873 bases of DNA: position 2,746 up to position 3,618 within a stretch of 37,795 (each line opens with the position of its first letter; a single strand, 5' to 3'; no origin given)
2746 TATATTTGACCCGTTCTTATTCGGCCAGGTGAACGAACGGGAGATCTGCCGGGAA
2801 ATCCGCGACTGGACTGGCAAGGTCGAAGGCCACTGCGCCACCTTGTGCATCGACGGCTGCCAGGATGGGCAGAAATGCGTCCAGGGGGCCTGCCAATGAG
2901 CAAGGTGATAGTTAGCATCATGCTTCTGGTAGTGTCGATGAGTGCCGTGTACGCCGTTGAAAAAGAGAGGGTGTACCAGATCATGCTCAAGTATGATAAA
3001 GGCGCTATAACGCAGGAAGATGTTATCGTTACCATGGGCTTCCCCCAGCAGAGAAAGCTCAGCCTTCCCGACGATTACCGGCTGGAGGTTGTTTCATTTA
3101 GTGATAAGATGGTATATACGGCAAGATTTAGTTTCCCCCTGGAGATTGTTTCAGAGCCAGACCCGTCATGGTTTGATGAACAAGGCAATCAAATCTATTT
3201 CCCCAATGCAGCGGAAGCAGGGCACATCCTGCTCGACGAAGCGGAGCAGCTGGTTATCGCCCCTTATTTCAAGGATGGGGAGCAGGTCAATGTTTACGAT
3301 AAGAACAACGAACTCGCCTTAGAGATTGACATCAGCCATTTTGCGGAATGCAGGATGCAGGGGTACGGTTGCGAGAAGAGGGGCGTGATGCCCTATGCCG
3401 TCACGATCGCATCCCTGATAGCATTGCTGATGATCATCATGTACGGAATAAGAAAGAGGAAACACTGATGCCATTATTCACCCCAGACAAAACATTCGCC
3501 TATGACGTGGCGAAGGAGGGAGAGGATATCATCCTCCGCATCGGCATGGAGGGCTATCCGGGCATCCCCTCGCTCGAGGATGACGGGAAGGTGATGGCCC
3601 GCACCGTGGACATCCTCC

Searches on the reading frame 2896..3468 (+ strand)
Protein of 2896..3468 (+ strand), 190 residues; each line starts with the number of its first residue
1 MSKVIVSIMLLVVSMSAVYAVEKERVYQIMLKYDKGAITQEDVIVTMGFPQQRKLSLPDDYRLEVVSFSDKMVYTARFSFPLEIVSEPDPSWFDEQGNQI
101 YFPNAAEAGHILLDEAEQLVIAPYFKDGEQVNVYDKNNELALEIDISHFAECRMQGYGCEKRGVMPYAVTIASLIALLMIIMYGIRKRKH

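Call 11: search_protein_families(library=pfam, proteins=[window:2896-3468:+], max_evalue=0.01)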
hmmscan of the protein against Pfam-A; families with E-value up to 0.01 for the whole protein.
window:2896-3468:+ (190 aa): 0 families

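Call 15: search_protein_families(library=ncbifam, proteins=[window:2896-3468:+], max_evalue=0.01)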
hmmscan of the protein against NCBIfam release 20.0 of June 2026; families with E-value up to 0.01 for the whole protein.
window:2896-3468:+ (190 aa): 0 families

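Call 50: search_protein_representatives(protein=window:2896-3468:+)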
Query: 190 residues. Proteins with E-value up to 0.001 (for the whole library): 458; up to 1e-10: 151; up to 1e-30: 4. The best 150 are listed.
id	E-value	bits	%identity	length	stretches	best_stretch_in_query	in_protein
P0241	2.3e-120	415.5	100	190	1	1-190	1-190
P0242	1.8e-34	135.7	46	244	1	2-152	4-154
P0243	1.3e-32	129.6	39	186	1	5-189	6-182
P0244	3.8e-31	124.9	45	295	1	20-151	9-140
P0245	4.7e-30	121.3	41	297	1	5-152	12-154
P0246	9.9e-30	120.3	41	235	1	17-151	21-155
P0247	1.5e-29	119.6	39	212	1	11-150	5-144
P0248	1.1e-26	110.3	38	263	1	4-155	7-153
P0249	2.4e-26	109.2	35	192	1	1-178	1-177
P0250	2.7e-26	109.1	39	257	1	6-152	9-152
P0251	5.1e-26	108.2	36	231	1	25-188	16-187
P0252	5.7e-26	108.0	41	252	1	3-153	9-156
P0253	6.3e-26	107.9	40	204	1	18-156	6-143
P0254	8.8e-26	107.4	39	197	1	9-180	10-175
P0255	3.3e-25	105.5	40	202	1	8-162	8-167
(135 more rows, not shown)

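Call 62: search_protein_families(library=pfam, alignment_id=A3, max_evalue=1)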
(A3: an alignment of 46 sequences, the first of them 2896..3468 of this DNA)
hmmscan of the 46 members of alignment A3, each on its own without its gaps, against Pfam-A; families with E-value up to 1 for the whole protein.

A. member 1, window:2896-3468:+ (190 aa): 1 family
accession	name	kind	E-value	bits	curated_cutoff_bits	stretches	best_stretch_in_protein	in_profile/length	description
PF11153.13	DUF2931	-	0.019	15.1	22.2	1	53-87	60-94/182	Protein of unknown function (DUF2931)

B. families by the number of members that match (of 46 scanned): 94 families (the first 25 are shown)
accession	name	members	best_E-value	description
PF02009.21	RIFIN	5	0.0019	Rifin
PF06024.17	Orf78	4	0.012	Orf78 (ac78)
PF25630.1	Phycodna_minor_capsid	3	0.0008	Phycodnaviridae minor capsid protein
PF01034.25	Syndecan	3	0.019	Syndecan domain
PF14059.11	DUF4251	2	0.0033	Domain of unknown function (DUF4251)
PF22540.1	RET_CRD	2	0.0099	RET, Cysteine Rich Domain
PF11153.13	DUF2931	2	0.019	Protein of unknown function (DUF2931)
PF14575.11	EphA2_TM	2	0.029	Ephrin type-A receptor 2 transmembrane domain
PF13273.12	DUF4064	2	0.03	Protein of unknown function (DUF4064)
PF09716.15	ETRAMP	2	0.031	Malarial early transcribed membrane protein (ETRAMP)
PF23080.1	DUF7046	2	0.037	Domain of unknown function (DUF7046)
PF15102.11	TMEM154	2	0.044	TMEM154 protein family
PF09402.16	MSC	2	0.079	Man1-Src1p-C-terminal domain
PF06305.16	LapA_dom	2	0.1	Lipopolysaccharide assembly protein A domain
PF11857.13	DUF3377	2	0.11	Domain of unknown function (DUF3377)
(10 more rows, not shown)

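Call 63: search_solved_structures(query=A3, max_evalue=10)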
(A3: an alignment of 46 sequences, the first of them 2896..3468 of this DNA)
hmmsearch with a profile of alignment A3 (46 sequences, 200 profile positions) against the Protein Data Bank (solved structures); distinct sequences matched with E-value up to 10: 0.

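Call 64: find_homologous_proteins(query=window:2896-3468:+, max_evalue=0.00001)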
Query window:2896-3468:+ (190 aa): 2 proteins with E <= 0.00001 among 55 candidates.
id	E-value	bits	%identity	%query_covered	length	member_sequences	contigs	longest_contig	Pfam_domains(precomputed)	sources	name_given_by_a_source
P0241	7.2e-120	416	100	100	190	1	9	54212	-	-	-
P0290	8.1e-17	80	33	80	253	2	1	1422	-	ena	-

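Call 74: predict_structure(alignment_id=A3)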
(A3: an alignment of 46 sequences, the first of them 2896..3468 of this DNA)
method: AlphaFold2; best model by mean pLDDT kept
length: 190 residues; sequences in the alignment: 46
mean_pLDDT: 89.0   pTM: 0.75
mean pLDDT of the five models: 89.0, 88.8, 87.8, 87.1, 86.7
residues with pLDDT >= 90: 121; 70-90: 51; 50-70: 18; < 50: 0
segments of 3 or more residues with pLDDT < 50: none
pLDDT, mean of each block of 10 residues (from residue 1): 88 79 91 98 94 74 96 95 89 97 84 94 96 97 97 70 72 93 86
secondary structure, 60 per line:
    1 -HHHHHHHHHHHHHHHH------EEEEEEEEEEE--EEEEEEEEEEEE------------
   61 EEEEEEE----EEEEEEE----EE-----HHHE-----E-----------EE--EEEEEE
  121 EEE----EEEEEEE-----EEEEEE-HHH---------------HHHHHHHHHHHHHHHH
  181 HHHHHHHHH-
elements in order: H2-17 E24-34 E37-48 E61-67 E72-78 E115-123 E128-134 E140-145 H165-189

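Call 77: fold_search(model_id=the predicted structure, library=pdb)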
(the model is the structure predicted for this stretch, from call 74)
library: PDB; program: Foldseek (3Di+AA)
matches with E <= 10: 441; with E <= 0.001: 0
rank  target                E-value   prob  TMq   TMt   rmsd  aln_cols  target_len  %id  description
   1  4df9_D                2.4e-02  0.98  0.31  0.16   8.6       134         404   13  Crystal structure of a putative peptidase (BF3526) from Bacteroides fragilis NCTC 9343 at 2.17 A resolution (released 2012-02-15)
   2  4df9_A                3.0e-02  0.97  0.31  0.16   8.6       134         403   13  Crystal structure of a putative peptidase (BF3526) from Bacteroides fragilis NCTC 9343 at 2.17 A resolution (released 2012-02-15)
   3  4df9_F                3.0e-02  0.97  0.31  0.16   8.6       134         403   13  Crystal structure of a putative peptidase (BF3526) from Bacteroides fragilis NCTC 9343 at 2.17 A resolution (released 2012-02-15)
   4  4df9_C                3.7e-02  0.94  0.29  0.16   8.9       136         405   12  Crystal structure of a putative peptidase (BF3526) from Bacteroides fragilis NCTC 9343 at 2.17 A resolution (released 2012-02-15)
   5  9qdi_E                5.4e-02  0.96  0.32  0.17   8.5       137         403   12  Crystal structure of BF3526 peptidase from Bacteroides fragilis in complex with a peptide (released 2025-07-16)
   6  9qdi_C                6.8e-02  0.93  0.31  0.16   9.0       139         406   12  Crystal structure of BF3526 peptidase from Bacteroides fragilis in complex with a peptide (released 2025-07-16)
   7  9qdi_G                7.2e-02  0.95  0.32  0.17   7.9       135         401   12  Crystal structure of BF3526 peptidase from Bacteroides fragilis in complex with a peptide (released 2025-07-16)
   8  4df9_E                8.0e-02  0.93  0.32  0.17   8.8       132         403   12  Crystal structure of a putative peptidase (BF3526) from Bacteroides fragilis NCTC 9343 at 2.17 A resolution (released 2012-02-15)
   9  9qdi_A                1.2e-01  0.90  0.32  0.17   8.6       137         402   13  Crystal structure of BF3526 peptidase from Bacteroides fragilis in complex with a peptide (released 2025-07-16)
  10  9qdi_D                1.8e-01  0.91  0.34  0.18   8.2       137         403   13  Crystal structure of BF3526 peptidase from Bacteroides fragilis in complex with a peptide (released 2025-07-16)
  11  6fd0_B                1.8e-01  0.15  0.19  0.25  14.6       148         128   14  Human KIBRA C2 domain mutant M734I S735A (released 2018-05-16)
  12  7b5i_AB               2.1e-01  0.16  0.20  0.11  18.6       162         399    9  Cryo-EM structure of the contractile injection system cap complex from Anabaena PCC7120 (released 2022-02-23)
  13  5w5d_F                3.7e-01  0.15  0.19  0.23  16.5       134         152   11  Crystal structure of the primed SNARE-Complexin-Synaptotagmin-1 C2B complex (released 2017-08-23)
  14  4gwi_A                3.9e-01  0.35  0.21  0.26  13.1       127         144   14  His 62 mutant of the lectin binding domain of lectinolysin complexed with Lewis y (released 2012-11-21)
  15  9vtp_D                4.4e-01  0.11  0.12  0.08  14.7       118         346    8  Target DNA-bound type I-F3 TniQ-Cascade of Vibrio parahaemolyticus in partial R-loop state (released 2026-02-11)
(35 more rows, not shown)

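Call 81: find_related_loci(query=A4, collection=metagenome_contigs, flank=6000)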
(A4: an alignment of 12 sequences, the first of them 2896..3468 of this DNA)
Query A4 (190 aa) in metagenome_contigs; peptide patterns used: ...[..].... (x = any residue, [..] = any of these).
367 stretches matched a pattern; 27 encode a relative of the query (tblastn E <= 1e-3); 27 distinct loci.
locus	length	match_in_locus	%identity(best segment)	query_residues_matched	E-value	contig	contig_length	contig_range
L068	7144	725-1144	64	16-155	1e-62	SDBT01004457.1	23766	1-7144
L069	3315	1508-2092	41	1-187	7e-44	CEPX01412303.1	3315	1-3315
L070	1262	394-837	43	8-155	2e-43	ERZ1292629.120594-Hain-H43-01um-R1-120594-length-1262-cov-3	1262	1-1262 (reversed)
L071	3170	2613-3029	43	16-155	4e-38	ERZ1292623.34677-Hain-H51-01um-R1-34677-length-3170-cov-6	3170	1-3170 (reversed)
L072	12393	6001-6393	44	21-151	1e-36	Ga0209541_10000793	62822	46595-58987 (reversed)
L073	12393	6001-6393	44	21-151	1e-36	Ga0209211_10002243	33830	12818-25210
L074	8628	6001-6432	41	7-151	2e-38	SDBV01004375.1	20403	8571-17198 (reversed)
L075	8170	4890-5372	36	23-182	2e-32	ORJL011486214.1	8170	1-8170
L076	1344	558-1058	38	4-168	1e-30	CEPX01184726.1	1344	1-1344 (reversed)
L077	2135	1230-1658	40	7-156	3e-30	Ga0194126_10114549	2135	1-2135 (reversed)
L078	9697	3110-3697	32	4-190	1e-27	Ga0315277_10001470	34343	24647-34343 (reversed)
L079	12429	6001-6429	38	26-182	2e-27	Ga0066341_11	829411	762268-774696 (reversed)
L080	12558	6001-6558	33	8-190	2e-26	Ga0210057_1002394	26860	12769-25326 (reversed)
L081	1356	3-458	35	10-163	3e-26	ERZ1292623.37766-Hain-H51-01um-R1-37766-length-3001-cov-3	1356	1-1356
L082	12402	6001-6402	36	4-138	1e-24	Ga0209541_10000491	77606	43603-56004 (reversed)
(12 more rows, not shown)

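Call 89: search_protein_families(library=pfam, proteins=[L074:1870-2814:+, L074:2849-3745:+, L074:3746-5995:+], max_evalue=5)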
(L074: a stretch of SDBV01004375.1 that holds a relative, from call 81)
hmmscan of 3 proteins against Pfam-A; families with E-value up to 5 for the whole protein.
L074:1870-2814:+ (314 aa): 1 family
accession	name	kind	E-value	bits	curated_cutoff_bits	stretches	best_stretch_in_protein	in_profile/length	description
PF01699.29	Na_Ca_ex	-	1e-45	155.8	24.9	2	8-149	2-150/151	Sodium/calcium exchanger protein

L074:2849-3745:+ (298 aa): 2 families
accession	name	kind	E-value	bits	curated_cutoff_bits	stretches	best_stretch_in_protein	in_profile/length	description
PF01699.29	Na_Ca_ex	-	2e-50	171.1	24.9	2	156-295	3-150/151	Sodium/calcium exchanger protein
PF25114.1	AtTam38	-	0.47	10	27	1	13-147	63-193/270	AtTam38 family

L074:3746-5995:+ (749 aa): 1 family
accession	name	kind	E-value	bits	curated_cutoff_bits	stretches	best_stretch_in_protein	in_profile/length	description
PF09471.16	Peptidase_M64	-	4.7e-06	26.4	26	1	391-421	139-169/302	IgA Peptidase M64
